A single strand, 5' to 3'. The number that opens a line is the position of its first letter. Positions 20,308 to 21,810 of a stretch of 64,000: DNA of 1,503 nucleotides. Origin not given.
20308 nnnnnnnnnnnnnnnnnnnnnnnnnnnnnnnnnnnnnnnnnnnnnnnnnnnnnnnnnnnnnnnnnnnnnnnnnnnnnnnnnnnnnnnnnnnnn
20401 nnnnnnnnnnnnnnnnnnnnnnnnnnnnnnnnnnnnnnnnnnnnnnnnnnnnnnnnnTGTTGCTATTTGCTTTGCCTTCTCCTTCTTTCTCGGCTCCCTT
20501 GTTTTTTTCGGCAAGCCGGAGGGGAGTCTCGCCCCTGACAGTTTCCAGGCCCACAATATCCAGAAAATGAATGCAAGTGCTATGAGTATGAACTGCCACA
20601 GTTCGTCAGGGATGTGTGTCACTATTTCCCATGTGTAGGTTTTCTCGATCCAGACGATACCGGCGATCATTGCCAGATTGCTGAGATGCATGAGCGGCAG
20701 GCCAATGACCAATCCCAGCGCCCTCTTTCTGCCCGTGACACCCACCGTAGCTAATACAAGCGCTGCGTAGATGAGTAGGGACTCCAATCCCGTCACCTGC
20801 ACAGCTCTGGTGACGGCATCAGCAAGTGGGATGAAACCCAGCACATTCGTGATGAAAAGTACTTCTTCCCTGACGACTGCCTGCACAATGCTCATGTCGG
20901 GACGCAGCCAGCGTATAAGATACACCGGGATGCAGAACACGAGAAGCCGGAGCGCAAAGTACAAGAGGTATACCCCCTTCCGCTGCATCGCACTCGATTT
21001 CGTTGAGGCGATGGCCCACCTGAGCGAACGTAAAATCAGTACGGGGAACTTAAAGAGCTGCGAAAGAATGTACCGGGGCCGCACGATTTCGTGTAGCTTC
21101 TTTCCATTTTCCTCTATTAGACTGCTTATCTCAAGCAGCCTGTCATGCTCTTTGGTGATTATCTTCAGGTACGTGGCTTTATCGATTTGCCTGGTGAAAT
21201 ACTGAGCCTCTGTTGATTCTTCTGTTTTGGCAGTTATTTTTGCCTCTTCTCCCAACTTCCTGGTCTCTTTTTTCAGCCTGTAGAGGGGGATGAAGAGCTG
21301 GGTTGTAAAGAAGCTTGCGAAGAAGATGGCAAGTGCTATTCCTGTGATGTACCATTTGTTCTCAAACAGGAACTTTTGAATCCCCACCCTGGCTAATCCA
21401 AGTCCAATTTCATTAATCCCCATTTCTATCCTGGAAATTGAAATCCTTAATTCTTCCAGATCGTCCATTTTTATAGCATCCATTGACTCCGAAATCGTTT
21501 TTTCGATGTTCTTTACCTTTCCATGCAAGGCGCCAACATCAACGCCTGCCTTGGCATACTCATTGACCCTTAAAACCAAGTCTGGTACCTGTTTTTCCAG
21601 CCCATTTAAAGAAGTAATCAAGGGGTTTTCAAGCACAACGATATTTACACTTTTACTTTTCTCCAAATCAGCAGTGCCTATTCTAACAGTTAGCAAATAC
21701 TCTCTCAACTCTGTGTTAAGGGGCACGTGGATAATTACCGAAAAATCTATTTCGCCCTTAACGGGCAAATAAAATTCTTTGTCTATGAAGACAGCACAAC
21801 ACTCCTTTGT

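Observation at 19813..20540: Lys/Glu-rich cytoplasmic tails with repeated Q(K/x)DY(F) motifs at the C-termini of giant surface proteins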

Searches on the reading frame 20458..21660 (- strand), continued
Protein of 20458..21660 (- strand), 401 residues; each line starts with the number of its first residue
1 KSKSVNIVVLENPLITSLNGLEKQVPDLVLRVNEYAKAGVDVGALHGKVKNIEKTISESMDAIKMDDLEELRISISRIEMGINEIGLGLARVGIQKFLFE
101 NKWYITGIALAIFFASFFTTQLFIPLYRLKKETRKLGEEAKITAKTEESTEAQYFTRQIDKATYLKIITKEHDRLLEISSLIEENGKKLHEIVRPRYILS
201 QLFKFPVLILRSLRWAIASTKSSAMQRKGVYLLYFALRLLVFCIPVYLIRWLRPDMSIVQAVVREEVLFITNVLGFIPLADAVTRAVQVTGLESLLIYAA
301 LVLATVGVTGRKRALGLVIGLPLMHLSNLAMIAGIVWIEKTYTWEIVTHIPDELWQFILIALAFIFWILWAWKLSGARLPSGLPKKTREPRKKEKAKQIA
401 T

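Call 26: search_protein_families(library=pfam, proteins=[P0114, P0107, P0119, P0121, P0132, P0116, P0139, P0135, P0148, P0136], max_evalue=0.1)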
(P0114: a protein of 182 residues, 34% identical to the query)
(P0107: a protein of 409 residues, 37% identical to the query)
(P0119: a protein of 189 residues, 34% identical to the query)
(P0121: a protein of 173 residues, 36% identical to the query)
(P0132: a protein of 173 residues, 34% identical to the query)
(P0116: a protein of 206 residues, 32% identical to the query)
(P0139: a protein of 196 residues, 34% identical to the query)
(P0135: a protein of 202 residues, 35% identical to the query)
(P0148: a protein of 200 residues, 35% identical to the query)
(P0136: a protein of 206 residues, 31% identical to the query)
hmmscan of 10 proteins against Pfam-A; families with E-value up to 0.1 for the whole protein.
P0114 (182 aa): 1 family
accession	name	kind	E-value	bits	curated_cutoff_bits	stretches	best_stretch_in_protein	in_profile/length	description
PF09721.15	Exosortase_EpsH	-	8.3e-09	35.6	25.7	1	14-166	99-251/254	Transmembrane exosortase (Exosortase_EpsH)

P0107 (409 aa): 2 families
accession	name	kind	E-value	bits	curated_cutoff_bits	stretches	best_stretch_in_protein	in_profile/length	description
PF09721.15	Exosortase_EpsH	-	1.9e-14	54.1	25.7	1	7-158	98-253/254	Transmembrane exosortase (Exosortase_EpsH)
PF23958.1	DUF7287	-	4.1e-05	24.6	27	1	184-238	3-60/157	Family of unknown function (DUF7287)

P0119 (189 aa): 1 family
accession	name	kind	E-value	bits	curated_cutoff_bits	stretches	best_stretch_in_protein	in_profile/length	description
PF09721.15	Exosortase_EpsH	-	4.2e-10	39.9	25.7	1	24-176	99-252/254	Transmembrane exosortase (Exosortase_EpsH)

P0121 (173 aa): 1 family
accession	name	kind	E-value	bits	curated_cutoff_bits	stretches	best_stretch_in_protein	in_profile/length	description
PF09721.15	Exosortase_EpsH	-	2.2e-15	57.2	25.7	1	14-166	96-252/254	Transmembrane exosortase (Exosortase_EpsH)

P0132 (173 aa): 1 family
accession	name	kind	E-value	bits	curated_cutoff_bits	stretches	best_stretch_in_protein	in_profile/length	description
PF09721.15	Exosortase_EpsH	-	7.1e-17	62.1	25.7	1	10-155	101-252/254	Transmembrane exosortase (Exosortase_EpsH)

P0116 (206 aa): 1 family
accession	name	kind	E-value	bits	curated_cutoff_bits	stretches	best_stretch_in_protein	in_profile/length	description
PF09721.15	Exosortase_EpsH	-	5e-20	72.4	25.7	1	16-168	97-249/254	Transmembrane exosortase (Exosortase_EpsH)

P0139 (196 aa): 1 family
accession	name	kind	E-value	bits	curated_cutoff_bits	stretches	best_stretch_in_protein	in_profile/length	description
PF09721.15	Exosortase_EpsH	-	2.4e-14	53.8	25.7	1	10-168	95-250/254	Transmembrane exosortase (Exosortase_EpsH)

P0135 (202 aa): 2 families
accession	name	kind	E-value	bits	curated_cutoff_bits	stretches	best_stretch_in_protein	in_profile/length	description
PF09721.15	Exosortase_EpsH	-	5.8e-16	59.1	25.7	1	10-164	97-252/254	Transmembrane exosortase (Exosortase_EpsH)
PF02116.20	STE2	-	0.06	13.1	27.2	1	119-166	115-164/280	Fungal pheromone mating factor STE2 GPCR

P0148 (200 aa): 1 family
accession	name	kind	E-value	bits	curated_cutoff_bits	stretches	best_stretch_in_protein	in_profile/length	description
PF09721.15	Exosortase_EpsH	-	1.3e-10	41.6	25.7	1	19-175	98-252/254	Transmembrane exosortase (Exosortase_EpsH)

P0136 (206 aa): 1 family
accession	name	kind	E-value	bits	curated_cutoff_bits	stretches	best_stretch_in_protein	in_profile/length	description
PF09721.15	Exosortase_EpsH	-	9.1e-16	58.4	25.7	1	43-195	96-253/254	Transmembrane exosortase (Exosortase_EpsH)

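Call 32: search_protein_families(library=pfam, proteins=[P0006, P0009, P0025, P0003, P0007, P0013, P0018, P0090], max_evalue=0.01)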
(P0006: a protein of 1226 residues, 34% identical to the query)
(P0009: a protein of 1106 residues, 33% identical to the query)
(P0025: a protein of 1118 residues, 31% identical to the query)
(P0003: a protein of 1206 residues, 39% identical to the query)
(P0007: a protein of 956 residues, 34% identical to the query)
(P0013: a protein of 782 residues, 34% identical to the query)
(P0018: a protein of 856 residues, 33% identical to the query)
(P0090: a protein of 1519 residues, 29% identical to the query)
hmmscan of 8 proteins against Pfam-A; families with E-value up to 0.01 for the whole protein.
P0006 (1226 aa): 1 family
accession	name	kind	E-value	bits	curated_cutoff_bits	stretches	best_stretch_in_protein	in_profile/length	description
PF00571.33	CBS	-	1e-35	122.3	24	3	1033-1083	3-55/57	CBS domain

P0009 (1106 aa): 0 families

P0025 (1118 aa): 2 families
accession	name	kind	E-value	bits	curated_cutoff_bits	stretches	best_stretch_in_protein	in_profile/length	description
PF22633.2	F5_F8_type_C_2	-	0.00074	20.5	27.8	1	173-247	2-76/91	NedA-like, galactose-binding domain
PF00754.31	F5_F8_type_C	-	0.00092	19.8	28.2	1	172-264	16-111/127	F5/8 type C domain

P0003 (1206 aa): 2 families
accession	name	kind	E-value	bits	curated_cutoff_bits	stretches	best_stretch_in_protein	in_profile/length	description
PF23265.1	Ig-like_KY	-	0.0015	19.1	27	0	37-62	81-106/129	KY-like, immunoglobulin-like domain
PF00754.31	F5_F8_type_C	-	0.0035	17.9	28.2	1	249-353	3-114/127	F5/8 type C domain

P0007 (956 aa): 0 families

P0013 (782 aa): 2 families
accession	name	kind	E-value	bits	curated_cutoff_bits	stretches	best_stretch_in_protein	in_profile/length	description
PF16640.11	Big_3_5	-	0.0018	19.3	35.5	1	60-134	4-81/88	Bacterial Ig-like domain (group 3)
PF22058.2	X25_BaPul_like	-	0.0037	17.8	27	0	2-51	28-77/87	Pullulanase X25 domain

P0018 (856 aa): 0 families

P0090 (1519 aa): 3 families
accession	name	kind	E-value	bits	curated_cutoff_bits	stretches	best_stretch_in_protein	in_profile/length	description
PF00630.25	Filamin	-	1.5e-06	29.4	26.9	0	527-586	20-81/93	Filamin/ABP280 repeat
PF18911.6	PKD_4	-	0.0014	19.1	27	0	357-386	47-76/85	PKD domain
PF01835.25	MG2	-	0.0035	18.1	32.8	0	742-792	26-80/96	MG2 domain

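Call 72: find_encoding_contigs(protein=P0114, flank=8000, max_places=4)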
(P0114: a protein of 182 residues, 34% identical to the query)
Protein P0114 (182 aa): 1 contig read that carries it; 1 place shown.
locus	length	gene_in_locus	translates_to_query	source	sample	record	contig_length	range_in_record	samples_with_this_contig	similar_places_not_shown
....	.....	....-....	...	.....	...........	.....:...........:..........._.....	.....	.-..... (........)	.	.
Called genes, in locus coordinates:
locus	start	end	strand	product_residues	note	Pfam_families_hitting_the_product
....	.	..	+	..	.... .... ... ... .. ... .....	-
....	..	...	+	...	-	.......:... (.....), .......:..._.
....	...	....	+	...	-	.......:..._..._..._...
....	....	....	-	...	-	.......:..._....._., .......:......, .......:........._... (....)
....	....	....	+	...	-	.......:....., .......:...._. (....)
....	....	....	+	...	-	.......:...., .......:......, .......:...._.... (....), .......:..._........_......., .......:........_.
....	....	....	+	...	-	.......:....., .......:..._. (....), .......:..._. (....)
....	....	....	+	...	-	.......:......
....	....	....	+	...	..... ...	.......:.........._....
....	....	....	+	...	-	-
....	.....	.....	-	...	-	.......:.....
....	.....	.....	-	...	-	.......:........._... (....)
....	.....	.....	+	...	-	-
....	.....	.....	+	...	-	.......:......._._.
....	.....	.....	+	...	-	-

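Call 73: find_encoding_contigs(protein=P0001, flank=5000, max_places=4)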
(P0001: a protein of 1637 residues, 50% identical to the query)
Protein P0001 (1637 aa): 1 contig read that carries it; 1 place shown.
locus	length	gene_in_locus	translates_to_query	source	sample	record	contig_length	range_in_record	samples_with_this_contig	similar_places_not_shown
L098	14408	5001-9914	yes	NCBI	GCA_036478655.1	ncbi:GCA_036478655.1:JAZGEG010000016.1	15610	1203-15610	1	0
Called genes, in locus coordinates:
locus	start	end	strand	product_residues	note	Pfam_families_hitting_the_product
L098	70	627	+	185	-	PF00989:PAS, PF13188:PAS_8 (weak), PF08448:PAS_4, PF13426:PAS_9, PF08447:PAS_3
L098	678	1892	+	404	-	PF00672:HAMP, PF00512:HisKA, PF02518:HATPase_c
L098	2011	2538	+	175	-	-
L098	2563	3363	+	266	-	PF06745:ATPase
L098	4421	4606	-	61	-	-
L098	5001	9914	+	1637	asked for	PF00754:F5_F8_type_C (weak), PF22633:F5_F8_type_C_2 (weak), PF09721:Exosortase_EpsH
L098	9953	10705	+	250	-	PF06745:ATPase, PF23442:DUF7125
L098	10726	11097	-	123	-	PF00072:Response_reg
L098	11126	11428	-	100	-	-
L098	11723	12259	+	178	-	PF24336:DUF7504 (weak)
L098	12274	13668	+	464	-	PF00989:PAS, PF13188:PAS_8, PF08448:PAS_4, PF13426:PAS_9, PF00989:PAS, PF08448:PAS_4, PF13426:PAS_9, PF08447:PAS_3, +1 more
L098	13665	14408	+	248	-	PF13379:NMT1_2, PF04069:OpuAC (weak), PF09084:NMT1, PF12974:Phosphonate-bd (weak), PF16868:NMT1_3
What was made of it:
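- On Exosortase/archaeosortase (TIGR04178 / PF09721): The ortholog P0001 has a precomputed PF09721 hit (call 73).
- The relative's locus has the same synteny (call 73).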

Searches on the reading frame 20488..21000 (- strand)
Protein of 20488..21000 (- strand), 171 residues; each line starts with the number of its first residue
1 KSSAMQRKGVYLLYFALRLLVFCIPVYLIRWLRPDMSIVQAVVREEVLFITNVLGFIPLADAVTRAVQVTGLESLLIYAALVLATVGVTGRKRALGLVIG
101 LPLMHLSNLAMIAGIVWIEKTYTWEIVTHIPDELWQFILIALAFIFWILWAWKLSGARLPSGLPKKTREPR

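Call 86: search_solved_structures(query=A1, max_evalue=1)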
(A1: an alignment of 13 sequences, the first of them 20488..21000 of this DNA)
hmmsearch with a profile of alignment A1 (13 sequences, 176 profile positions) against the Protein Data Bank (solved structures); distinct sequences matched with E-value up to 1: 0.
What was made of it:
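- Tried and rejected: No solved exosortase relative was found by sequence (call 86).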

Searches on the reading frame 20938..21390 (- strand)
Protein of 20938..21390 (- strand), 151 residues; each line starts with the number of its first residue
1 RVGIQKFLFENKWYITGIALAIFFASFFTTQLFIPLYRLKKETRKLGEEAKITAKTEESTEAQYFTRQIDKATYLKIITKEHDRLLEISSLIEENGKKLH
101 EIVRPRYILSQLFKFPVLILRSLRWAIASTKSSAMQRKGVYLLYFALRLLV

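Call 69: predict_structure(alignment_id=A5)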
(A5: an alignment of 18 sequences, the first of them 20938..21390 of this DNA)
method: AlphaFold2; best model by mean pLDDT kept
length: 151 residues; sequences in the alignment: 18
mean_pLDDT: 88.6   pTM: 0.65
mean pLDDT of the five models: 88.6, 87.7, 87.6, 86.1, 84.6
residues with pLDDT >= 90: 113; 70-90: 16; 50-70: 21; < 50: 1
segments of 3 or more residues with pLDDT < 50: none
pLDDT, mean of each block of 10 residues (from residue 1): 90 95 93 94 97 97 98 98 97 96 93 89 82 55 58 52
secondary structure, 60 per line:
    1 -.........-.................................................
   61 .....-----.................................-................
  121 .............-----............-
elements in order: H2-10 H12-65 H71-103 H105-133 H139-150
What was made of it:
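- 20980..21279 (-): Conserved cytoplasmic helical hairpin, aa 1527-1626. Its tip, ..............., lies at nt 21163-21225. AF2 gives pLDDT 88.6 (call 69): the TM helix runs on to F1554, then a 5-residue turn, then a return helix.
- The neighbouring invariant Phe and the I-D-x-x-T-F pattern fit a structural helix-end and capping role at the hairpin turn (call 69).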

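Call 71: fold_search(model_id=the predicted structure, library=pdb)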
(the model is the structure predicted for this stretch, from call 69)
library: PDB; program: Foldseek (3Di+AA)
matches with E <= 10: 438; with E <= 0.001: 0
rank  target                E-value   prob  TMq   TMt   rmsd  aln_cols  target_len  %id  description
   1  3haj_A                2.2e-01  0.92  0.44  0.25  17.3       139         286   17  Crystal structure of human PACSIN2 F-BAR domain (p212121 lattice) (released 2009-06-16)
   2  4bne_A                3.6e-01  0.85  0.44  0.24  17.8       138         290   15  Pacsin2 Interacts with Membranes and Actin-Filaments (released 2014-05-14)
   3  4bne_B                4.5e-01  0.82  0.44  0.24  17.8       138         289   15  Pacsin2 Interacts with Membranes and Actin-Filaments (released 2014-05-14)
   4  4afl_C                7.8e-01  0.97  0.46  0.66   5.6        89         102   15  The crystal structure of the ING4 dimerization domain reveals the functional organization of the ING family of chromat (released 2012-02-22)
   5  4afl_E                7.8e-01  0.96  0.44  0.64   5.3        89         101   15  The crystal structure of the ING4 dimerization domain reveals the functional organization of the ING family of chromat (released 2012-02-22)
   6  9s9g_F                7.8e-01  0.87  0.40  0.31   9.2       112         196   17  S. islandicus CdvA filament (X-ray) (released 2026-01-28)
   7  5mto_A                8.3e-01  0.33  0.29  0.37   7.8       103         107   13  N-terminal domain of the human tumor suppressor ING5 C19S mutant (released 2018-02-28)
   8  5dac_B                9.3e-01  0.96  0.48  0.18   3.1        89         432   17  ATP-gamma-S bound Rad50 from Chaetomium thermophilum in complex with DNA (released 2016-03-02)
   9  3hai_C                9.3e-01  0.63  0.43  0.24  17.1       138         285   12  Crystal structure of human PACSIN1 F-BAR domain (P21 lattice) (released 2009-06-16)
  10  5da9_A                1.1e+00  0.91  0.46  0.18   3.8        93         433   16  ATP-gamma-S bound Rad50 from Chaetomium thermophilum in complex with the Rad50-binding domain of Mre11 (released 2016-03-02)
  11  9s9g_A                1.1e+00  0.80  0.40  0.31   9.0       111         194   17  S. islandicus CdvA filament (X-ray) (released 2026-01-28)
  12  3q0k_B                1.1e+00  0.60  0.45  0.25  17.4       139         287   17  Crystal structure of Human PACSIN 2 F-BAR (released 2012-02-15)
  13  3abh_A                1.1e+00  0.60  0.45  0.25  17.5       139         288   17  Crystal structure of the EFC/F-BAR domain of human PACSIN2/Syndapin II (2.0 A) (released 2010-04-14)
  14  5c22_B                1.2e+00  0.28  0.33  0.22  10.5       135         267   14  Crystal structure of Zn-bound HlyD from E. coli (released 2016-02-17)
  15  4tko                  1.2e+00  0.25  0.32  0.18  15.1       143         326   19  Structure of the periplasmic adaptor protein EmrA (released 2014-07-09)
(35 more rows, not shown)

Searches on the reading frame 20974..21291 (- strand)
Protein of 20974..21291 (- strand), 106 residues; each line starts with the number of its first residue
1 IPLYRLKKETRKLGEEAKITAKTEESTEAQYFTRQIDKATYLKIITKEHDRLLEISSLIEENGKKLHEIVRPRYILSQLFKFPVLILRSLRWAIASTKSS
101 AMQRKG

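Call 57: search_protein_families(library=pfam, proteins=[window:20974-21291:-], max_evalue=10)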
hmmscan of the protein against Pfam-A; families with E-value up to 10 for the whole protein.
seq(106 aa): 1 family
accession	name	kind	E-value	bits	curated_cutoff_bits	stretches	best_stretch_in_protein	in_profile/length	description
PF07749.17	ERp29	-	0.21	12.9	24.3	1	9-78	20-94/95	Endoplasmic reticulum protein ERp29, C-terminal domain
